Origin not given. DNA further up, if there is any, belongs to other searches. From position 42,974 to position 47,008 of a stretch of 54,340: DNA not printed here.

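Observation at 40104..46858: Translationally coupled protease - beta-barrel - periplasm-spanning lipoprotein module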

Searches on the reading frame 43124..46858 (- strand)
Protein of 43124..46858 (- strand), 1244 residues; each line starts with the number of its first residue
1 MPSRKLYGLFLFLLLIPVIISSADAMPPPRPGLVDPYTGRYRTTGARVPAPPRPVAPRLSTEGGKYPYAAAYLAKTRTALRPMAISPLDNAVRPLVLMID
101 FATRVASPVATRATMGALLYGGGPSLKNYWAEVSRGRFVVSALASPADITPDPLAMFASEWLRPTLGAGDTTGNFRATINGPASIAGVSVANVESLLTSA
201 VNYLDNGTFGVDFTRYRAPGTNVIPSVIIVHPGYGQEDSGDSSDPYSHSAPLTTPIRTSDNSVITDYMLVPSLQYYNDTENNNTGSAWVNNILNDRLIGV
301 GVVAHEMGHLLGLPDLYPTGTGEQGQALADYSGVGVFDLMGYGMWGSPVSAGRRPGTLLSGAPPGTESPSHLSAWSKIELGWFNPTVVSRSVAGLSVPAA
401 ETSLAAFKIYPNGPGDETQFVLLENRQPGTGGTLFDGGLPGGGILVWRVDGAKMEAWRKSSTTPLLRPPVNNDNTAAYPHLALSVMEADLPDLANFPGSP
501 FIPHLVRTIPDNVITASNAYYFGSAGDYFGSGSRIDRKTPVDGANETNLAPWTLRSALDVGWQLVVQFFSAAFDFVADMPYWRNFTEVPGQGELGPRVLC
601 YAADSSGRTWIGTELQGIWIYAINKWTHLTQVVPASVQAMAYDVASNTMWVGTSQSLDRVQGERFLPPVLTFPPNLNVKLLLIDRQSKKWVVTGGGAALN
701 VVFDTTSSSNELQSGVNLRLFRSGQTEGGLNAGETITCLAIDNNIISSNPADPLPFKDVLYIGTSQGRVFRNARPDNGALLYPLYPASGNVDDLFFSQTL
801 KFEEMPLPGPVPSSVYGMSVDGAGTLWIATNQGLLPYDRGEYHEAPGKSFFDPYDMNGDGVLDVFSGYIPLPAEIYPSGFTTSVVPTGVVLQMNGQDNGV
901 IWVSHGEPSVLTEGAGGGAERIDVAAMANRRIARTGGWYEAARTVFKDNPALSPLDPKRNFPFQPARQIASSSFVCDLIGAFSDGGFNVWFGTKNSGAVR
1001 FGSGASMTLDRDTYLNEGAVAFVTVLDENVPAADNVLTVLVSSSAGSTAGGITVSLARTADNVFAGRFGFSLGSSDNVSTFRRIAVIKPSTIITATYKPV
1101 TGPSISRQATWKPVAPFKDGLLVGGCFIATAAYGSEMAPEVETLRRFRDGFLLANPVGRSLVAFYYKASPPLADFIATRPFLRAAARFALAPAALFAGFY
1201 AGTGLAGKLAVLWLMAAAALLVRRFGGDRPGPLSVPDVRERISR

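Call 3: search_protein_families(library=pfam, proteins=[window:43124-46858:-], max_evalue=0.01)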
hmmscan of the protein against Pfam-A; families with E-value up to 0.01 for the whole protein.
window:43124-46858:- (1244 aa): 3 families
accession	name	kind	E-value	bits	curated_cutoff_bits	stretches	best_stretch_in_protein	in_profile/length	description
PF07494.17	Reg_prop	-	1.3e-06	28.3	20.4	0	813-831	5-23/24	Two component regulator propeller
PF05547.17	Peptidase_M6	-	4.2e-06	26.7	22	1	292-349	218-269/294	Immune inhibitor A peptidase M6, catalytic domain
PF02031.22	Peptidase_M7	-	0.0086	16.6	25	0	272-320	51-99/133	Streptomyces extracellular neutral proteinase (M7) family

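Call 4: search_protein_families(library=ncbifam, proteins=[window:43124-46858:-], max_evalue=0.01)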
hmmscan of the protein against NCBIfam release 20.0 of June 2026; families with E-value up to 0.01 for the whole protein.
window:43124-46858:- (1244 aa): 3 families
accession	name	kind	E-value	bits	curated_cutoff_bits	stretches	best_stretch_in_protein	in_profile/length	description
TIGR03296.1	M6dom_TIGR03296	domain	9.8e-30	104.4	110.8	1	97-447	2-285/286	M6 family metalloprotease domain-containing protein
NF041770.1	CFI_box_CTERM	domain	2e-27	94.8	40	1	1126-1192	1-67/69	CFI-box-CTERM domain-containing protein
NF052323.1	T9SSA_dep_M6i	equivalog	0.00015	19.9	600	1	301-427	254-355/1043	T9SS-dependent M6-like inactivated metalloprotease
